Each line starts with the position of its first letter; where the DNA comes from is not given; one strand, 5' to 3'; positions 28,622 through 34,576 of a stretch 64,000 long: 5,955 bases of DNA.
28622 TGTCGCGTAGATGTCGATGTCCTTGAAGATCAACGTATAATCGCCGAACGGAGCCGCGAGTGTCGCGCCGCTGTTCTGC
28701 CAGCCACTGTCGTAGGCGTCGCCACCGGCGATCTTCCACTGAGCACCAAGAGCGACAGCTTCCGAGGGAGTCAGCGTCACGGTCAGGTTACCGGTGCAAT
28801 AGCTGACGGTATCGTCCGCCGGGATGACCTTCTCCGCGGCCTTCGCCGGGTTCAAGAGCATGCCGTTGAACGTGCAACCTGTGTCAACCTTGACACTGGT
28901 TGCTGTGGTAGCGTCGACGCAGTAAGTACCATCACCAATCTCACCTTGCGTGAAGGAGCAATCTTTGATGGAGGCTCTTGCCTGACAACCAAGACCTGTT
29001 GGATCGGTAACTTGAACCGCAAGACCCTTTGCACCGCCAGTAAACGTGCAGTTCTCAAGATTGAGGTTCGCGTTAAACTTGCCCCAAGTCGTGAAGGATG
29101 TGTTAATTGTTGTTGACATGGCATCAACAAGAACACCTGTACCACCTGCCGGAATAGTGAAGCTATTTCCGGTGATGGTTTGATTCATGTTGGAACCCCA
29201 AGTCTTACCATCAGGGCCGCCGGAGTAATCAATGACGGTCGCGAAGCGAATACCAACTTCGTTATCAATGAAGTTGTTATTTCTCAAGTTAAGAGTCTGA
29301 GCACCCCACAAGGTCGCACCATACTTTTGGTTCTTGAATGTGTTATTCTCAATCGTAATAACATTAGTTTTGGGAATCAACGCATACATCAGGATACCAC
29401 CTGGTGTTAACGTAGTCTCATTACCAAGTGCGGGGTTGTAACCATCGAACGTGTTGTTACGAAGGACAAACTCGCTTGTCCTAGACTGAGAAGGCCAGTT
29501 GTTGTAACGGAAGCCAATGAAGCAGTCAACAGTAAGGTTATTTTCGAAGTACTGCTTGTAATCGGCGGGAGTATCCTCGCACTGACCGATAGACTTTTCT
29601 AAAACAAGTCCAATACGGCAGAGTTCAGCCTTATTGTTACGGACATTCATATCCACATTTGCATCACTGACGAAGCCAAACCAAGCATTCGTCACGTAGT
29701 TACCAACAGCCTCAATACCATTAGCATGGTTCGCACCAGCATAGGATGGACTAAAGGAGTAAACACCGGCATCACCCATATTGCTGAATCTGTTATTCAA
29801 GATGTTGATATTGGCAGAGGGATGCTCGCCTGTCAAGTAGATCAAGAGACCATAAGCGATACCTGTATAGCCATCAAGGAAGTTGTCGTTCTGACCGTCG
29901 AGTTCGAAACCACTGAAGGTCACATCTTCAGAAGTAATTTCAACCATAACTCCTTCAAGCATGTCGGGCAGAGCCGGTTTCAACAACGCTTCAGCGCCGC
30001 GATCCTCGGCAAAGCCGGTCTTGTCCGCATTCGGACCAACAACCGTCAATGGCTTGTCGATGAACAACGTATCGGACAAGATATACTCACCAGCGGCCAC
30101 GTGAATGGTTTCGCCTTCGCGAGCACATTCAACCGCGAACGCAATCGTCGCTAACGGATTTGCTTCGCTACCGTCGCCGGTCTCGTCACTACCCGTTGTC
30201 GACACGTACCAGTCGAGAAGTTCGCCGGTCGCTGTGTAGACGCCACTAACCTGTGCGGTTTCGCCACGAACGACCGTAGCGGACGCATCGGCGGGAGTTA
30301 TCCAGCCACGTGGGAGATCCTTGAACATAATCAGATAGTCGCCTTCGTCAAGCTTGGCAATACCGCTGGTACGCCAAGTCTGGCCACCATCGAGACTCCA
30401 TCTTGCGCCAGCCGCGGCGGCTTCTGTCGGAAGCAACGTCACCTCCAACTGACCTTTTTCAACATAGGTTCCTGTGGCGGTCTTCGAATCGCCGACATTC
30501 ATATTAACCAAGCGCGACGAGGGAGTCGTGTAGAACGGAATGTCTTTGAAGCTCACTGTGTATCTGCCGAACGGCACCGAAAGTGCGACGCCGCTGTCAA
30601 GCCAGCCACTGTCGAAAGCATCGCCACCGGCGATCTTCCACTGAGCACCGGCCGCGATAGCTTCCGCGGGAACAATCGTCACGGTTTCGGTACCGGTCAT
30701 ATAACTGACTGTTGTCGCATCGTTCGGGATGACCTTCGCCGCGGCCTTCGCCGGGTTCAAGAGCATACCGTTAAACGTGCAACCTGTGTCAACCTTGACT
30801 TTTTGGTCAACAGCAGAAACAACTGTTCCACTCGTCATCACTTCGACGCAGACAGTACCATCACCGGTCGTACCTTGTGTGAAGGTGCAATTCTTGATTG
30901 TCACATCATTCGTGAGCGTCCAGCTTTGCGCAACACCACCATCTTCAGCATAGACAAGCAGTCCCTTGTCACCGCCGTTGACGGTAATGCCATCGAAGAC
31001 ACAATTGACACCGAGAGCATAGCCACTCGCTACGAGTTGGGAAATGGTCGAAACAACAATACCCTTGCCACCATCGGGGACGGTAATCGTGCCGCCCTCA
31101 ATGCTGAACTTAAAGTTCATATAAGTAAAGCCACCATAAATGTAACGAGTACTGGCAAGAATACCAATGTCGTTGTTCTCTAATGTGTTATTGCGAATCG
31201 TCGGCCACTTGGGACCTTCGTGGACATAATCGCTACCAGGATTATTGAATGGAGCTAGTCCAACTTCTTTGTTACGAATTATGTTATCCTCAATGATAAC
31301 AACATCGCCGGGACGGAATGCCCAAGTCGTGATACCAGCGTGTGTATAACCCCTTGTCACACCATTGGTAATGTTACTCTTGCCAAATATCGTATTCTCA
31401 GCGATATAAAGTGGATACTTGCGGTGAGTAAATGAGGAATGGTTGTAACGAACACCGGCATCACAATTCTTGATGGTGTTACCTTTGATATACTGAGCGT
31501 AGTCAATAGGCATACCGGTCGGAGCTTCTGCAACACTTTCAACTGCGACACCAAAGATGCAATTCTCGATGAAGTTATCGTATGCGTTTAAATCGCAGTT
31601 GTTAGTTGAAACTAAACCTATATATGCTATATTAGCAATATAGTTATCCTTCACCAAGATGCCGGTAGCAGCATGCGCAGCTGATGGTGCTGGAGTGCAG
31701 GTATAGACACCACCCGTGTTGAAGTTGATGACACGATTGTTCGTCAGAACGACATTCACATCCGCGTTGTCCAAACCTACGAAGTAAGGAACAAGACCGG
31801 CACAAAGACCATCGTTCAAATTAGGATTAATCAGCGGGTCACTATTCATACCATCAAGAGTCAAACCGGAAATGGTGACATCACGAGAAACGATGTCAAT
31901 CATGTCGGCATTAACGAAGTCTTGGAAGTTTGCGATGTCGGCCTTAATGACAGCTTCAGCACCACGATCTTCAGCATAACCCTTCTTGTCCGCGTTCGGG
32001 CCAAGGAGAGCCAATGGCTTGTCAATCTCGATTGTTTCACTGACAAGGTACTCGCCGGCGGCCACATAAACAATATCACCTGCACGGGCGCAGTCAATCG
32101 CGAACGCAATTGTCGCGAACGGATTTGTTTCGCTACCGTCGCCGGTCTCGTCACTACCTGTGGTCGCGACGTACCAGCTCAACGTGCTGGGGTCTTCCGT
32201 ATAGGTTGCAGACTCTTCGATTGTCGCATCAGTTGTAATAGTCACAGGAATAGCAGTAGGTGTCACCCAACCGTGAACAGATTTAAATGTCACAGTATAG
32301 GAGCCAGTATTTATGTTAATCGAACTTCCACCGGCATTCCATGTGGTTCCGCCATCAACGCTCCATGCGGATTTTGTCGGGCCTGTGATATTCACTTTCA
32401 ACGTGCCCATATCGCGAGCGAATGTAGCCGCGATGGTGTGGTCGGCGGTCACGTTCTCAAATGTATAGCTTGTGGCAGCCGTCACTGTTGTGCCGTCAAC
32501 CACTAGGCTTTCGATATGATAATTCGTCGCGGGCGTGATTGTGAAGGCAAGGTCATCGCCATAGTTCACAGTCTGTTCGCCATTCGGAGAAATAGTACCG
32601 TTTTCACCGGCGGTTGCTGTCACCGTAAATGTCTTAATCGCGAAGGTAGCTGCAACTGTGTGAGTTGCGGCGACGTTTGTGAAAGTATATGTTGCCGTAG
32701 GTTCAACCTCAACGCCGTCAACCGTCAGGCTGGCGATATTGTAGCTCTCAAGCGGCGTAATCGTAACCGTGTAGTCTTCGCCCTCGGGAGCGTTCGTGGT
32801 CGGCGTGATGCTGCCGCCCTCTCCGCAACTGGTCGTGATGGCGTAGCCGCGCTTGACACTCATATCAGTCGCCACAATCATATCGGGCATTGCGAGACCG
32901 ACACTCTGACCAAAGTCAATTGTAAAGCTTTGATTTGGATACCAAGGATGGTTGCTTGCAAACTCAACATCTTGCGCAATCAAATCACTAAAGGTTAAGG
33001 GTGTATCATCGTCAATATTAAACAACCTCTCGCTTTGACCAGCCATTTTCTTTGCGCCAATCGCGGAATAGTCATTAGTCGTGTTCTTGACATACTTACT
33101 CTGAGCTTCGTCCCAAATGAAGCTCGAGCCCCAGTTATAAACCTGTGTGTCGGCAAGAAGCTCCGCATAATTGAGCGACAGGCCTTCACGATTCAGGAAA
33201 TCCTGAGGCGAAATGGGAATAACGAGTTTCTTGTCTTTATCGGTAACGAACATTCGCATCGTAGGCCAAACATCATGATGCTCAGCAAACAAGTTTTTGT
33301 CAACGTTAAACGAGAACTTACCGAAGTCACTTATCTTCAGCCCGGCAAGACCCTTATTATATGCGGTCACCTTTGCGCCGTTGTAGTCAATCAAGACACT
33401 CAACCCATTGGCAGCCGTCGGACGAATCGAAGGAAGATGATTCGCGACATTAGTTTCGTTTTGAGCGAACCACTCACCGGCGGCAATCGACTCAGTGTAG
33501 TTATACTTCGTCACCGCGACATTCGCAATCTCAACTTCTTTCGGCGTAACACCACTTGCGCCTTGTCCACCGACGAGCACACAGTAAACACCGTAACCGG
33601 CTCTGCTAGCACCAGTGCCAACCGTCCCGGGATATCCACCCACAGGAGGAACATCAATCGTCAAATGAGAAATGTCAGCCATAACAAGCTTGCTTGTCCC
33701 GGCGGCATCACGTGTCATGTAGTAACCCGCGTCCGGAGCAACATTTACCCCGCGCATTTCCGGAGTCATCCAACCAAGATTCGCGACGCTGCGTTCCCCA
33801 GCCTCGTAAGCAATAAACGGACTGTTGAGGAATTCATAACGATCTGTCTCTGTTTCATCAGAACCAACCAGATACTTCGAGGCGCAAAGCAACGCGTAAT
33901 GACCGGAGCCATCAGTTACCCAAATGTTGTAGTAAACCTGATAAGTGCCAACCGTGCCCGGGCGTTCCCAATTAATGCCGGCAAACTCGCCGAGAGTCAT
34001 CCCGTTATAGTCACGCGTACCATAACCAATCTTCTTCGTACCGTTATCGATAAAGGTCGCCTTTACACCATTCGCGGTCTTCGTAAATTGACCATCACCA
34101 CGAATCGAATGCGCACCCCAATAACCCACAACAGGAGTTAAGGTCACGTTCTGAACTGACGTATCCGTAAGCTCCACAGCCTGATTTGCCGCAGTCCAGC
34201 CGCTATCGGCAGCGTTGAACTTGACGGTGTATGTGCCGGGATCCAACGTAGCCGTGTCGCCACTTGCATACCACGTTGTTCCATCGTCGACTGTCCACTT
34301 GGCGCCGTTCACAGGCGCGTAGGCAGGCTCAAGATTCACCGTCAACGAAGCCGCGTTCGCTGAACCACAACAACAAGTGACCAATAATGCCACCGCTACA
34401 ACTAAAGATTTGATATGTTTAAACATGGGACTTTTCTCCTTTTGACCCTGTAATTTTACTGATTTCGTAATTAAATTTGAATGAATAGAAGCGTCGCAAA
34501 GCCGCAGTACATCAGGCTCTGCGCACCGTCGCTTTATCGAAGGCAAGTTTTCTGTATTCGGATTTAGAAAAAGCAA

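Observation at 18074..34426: Single 16.35-kb gene for a 5,450-aa secreted mosaic protein with four beta-helix modules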

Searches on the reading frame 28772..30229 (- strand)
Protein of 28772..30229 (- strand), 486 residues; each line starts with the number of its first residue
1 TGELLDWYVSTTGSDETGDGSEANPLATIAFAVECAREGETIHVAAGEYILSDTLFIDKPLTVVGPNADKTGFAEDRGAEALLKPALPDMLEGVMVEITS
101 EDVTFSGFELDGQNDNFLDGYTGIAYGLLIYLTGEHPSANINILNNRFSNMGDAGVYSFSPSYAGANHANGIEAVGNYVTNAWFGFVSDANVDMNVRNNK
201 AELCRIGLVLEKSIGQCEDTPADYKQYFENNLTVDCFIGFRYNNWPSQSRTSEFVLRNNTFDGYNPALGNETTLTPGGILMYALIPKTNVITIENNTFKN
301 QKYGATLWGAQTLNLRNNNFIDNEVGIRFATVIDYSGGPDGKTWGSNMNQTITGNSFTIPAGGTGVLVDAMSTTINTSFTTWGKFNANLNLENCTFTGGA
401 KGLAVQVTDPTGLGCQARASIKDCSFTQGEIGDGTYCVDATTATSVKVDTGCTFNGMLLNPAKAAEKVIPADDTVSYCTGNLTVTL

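Call 39: search_protein_families(library=pfam, proteins=[window:28772-30229:-], max_evalue=1)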
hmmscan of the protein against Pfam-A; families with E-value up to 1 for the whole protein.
window:28772-30229:- (486 aa): 4 families
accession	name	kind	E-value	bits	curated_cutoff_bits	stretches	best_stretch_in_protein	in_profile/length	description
PF07602.17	DUF1565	-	2e-09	37.6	20.3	1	12-210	2-204/257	Protein of unknown function (DUF1565)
PF13229.12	Beta_helix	-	1.4e-08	35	25.9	3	138-320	31-158/158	Right handed beta helix region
PF05048.19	NosD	-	4.5e-05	23.4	23.6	1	168-357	23-169/212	Periplasmic copper-binding protein (NosD)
PF12708.12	Pect-lyase_RHGA_epim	-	0.0038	17.5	27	1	244-329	120-192/213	Rhamnogalacturonase A/epimerase, pectate lyase-like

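Call 83: search_dna_similar(query=window:28772-30229:-, collection=phages, mode=protein, max_evalue=0.001, max_rows=10)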
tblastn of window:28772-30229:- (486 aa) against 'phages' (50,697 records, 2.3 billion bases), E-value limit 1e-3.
Records with a match: 1; places in all: 1; records where one place covers at least 80% of the query: 0.
Best place of each record, by identity: <60% 1.
By first word of the organism name: Parageobacillus 1.
By host as written in the record: Parageobacillus thermoglucosidasius 23.6 1.
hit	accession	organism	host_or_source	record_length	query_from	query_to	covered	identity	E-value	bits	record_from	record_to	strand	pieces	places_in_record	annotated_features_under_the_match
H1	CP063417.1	Parageobacillus phage JGon-2020a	Parageobacillus thermoglucosidasius 23.6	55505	7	114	22%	31.9%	5e-4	49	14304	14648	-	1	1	record has no annotation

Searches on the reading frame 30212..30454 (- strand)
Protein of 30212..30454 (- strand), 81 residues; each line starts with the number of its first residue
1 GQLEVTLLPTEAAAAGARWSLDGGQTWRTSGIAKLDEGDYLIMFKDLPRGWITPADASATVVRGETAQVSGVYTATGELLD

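Call 39: search_protein_families(library=pfam, proteins=[window:30212-30454:-], max_evalue=1)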
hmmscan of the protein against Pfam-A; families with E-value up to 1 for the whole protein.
window:30212-30454:- (81 aa): 2 families
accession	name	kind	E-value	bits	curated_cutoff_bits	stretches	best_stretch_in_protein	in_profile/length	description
PF02012.26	BNR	-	0.032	14.6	27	1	19-28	2-11/12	BNR/Asp-box repeat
PF24107.1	DUF7382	-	0.14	12.5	27.4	1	59-77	38-56/65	Domain of unknown function (DUF7382)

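Call 56: search_protein_families(library=pfam, alignment_id=A5, max_evalue=1)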
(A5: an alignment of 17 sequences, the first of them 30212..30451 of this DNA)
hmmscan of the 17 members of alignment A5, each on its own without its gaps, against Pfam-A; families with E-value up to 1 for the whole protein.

A. member 1, window:30212-30451:- (80 aa): 2 families
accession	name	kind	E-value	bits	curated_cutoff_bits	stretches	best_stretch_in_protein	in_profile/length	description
PF02012.26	BNR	-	0.031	14.7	27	1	18-27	2-11/12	BNR/Asp-box repeat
PF24107.1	DUF7382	-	0.14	12.5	27.4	1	58-76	38-56/65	Domain of unknown function (DUF7382)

B. families by the number of members that match (of 17 scanned): 15 families
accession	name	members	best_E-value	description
PF02012.26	BNR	8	0.031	BNR/Asp-box repeat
PF05641.18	Agenet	1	0.0027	Agenet domain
PF00801.26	PKD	1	0.024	PKD domain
PF20608.4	Phage_tube_C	1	0.041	Phage tail tube protein C-terminal domain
PF15028.12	PTCRA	1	0.042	Pre-T-cell antigen receptor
PF16072.10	DUF4813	1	0.049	Domain of unknown function (DUF4813)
PF18573.7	BclA_C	1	0.053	BclA C-terminal domain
PF24298.1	DUF7482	1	0.053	Domain of unknown function (DUF7482)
PF14686.12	fn3_3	1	0.059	Polysaccharide lyase family 4, domain II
PF23861.1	Ribophorin_II_2nd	1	0.066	Ribophorin II second domain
PF13620.12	CarboxypepD_reg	1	0.068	Carboxypeptidase regulatory-like domain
PF18886.6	DUF5649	1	0.074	Repeats of unknown function (DUF5649)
PF17802.7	SpaA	1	0.1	Prealbumin-like fold domain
PF24107.1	DUF7382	1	0.14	Domain of unknown function (DUF7382)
PF11739.14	YdbH-like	1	0.18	Intermembrane phospholipid transport protein YdbH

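Call 71: search_solved_structures(query=A5, max_evalue=10, show_alignments=2)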
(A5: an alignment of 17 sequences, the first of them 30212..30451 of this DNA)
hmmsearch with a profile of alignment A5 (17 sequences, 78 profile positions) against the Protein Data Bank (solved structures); distinct sequences matched with E-value up to 10: 7.
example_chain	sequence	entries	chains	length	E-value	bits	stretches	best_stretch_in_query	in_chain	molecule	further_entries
5ojp_A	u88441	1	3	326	0.049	16.6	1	21-50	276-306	Ycf48-like protein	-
5ojr_A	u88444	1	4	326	0.051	16.6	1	21-50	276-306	Ycf48-like protein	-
2xbg_A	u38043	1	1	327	0.051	16.6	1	21-50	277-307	YCF48-LIKE PROTEIN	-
5oj5_A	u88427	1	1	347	0.055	16.5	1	21-50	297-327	Ycf48-like protein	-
8am5_S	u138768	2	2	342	0.055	16.5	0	19-50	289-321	Photosystem II assembly lipoprotein Ycf48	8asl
8cka_A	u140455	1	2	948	0.11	15.6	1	20-66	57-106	Hexagonally packed intermediate-layer surface protein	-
7fjs_L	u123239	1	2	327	0.38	13.8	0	14-41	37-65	T6 light chain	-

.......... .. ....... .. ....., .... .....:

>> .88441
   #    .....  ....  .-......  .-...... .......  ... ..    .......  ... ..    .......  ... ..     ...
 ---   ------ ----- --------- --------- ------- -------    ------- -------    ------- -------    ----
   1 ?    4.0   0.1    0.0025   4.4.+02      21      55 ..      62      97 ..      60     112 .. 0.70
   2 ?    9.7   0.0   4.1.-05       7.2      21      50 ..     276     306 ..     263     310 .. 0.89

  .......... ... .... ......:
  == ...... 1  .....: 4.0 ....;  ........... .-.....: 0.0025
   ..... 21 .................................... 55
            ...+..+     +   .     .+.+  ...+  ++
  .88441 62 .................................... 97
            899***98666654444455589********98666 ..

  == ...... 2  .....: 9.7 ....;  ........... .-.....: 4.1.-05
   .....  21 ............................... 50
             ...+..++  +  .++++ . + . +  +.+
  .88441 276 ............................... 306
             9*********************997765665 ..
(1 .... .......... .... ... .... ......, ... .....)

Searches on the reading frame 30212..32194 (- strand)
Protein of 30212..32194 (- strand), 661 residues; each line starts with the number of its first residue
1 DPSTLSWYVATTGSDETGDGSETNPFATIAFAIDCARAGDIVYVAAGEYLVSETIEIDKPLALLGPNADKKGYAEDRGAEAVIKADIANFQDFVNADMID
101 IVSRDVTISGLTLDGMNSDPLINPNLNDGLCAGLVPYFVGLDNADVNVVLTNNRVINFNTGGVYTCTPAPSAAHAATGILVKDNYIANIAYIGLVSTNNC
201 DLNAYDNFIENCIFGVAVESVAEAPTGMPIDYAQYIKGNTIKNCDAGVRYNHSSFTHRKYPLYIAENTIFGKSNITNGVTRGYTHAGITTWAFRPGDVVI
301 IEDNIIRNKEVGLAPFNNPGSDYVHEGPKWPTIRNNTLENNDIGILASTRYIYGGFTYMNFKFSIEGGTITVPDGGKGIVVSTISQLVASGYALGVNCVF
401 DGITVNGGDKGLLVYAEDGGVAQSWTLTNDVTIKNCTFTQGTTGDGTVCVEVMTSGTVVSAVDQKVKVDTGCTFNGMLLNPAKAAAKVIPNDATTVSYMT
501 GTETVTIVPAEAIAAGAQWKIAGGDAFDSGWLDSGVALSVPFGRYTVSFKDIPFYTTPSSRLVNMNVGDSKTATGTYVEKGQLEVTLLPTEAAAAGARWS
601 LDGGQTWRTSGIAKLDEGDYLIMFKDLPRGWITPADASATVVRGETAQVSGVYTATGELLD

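Call 45: find_homologous_proteins(query=window:30212-32194:-, max_evalue=0.00001)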
Query window:30212-32194:- (661 aa): 4 proteins with E <= 0.00001 among 8000 candidates.
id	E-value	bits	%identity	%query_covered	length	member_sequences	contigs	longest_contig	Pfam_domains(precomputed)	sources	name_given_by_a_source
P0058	8.6e-13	66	35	16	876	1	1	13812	PF07602.18,PF13287.13,PF13290.14,PF22842.4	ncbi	-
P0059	5.9e-7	46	52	10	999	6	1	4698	PF07602.18,PF02415.24,PF18962.8,PF22842.4,PF13860.13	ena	-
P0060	1.3e-6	45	32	23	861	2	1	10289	PF13229.13,PF07602.18,PF22842.4,PF05048.20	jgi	jgi:parallel beta-helix repeat protein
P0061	1.9e-6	45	46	9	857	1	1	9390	PF00801.27,PF07602.18,PF02415.24,PF22842.4,PF18911.7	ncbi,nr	ncbi:MAG: DUF1565 domain-containing protein [Candidatus Cloacimonetes bacterium]|nr:DUF1565 domain-c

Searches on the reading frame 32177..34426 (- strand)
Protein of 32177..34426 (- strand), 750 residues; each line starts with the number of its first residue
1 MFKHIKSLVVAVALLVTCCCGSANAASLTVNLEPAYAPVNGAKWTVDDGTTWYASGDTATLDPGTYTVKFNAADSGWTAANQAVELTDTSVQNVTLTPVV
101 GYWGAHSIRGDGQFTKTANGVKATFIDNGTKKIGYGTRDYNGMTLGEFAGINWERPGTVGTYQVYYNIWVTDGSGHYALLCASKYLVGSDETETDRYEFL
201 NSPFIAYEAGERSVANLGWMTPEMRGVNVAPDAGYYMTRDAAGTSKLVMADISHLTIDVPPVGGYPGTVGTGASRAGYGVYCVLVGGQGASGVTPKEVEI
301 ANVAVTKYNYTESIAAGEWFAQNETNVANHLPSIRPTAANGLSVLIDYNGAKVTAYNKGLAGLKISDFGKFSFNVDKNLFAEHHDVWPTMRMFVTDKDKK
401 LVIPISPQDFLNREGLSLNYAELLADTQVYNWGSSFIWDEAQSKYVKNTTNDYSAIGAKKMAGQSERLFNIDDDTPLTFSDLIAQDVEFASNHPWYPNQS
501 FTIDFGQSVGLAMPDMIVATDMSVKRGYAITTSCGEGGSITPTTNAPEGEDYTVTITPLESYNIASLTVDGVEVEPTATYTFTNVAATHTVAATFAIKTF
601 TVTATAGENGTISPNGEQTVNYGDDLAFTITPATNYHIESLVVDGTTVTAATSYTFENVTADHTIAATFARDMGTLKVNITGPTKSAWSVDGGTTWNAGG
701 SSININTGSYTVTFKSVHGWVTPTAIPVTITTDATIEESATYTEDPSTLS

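Call 20: find_homologous_proteins(query=window:32177-34426:-, max_evalue=0.00001)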
Query window:32177-34426:- (750 aa): 5 proteins with E <= 0.00001 among 8000 candidates.
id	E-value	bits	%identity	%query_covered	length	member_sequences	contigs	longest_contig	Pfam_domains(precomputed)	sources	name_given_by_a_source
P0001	1.9e-36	144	48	20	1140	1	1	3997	PF07679.23,PF00754.32,PF13895.13,PF13927.13,PF22633.4,PF00722.29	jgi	-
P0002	1.2e-23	102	38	26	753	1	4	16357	PF14312.13,PF18998.7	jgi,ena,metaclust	metaclust:\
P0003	5.0e-20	90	39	19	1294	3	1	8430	PF03160.21,PF18998.7,PF05345.19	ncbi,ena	-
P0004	4.9e-10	57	50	9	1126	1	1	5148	PF00174.26,PF18998.7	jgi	jgi:hypothetical protein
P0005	6.3e-10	56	32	20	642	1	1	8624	PF13229.13,PF07602.18,PF18998.7,PF22842.4,PF05048.20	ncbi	-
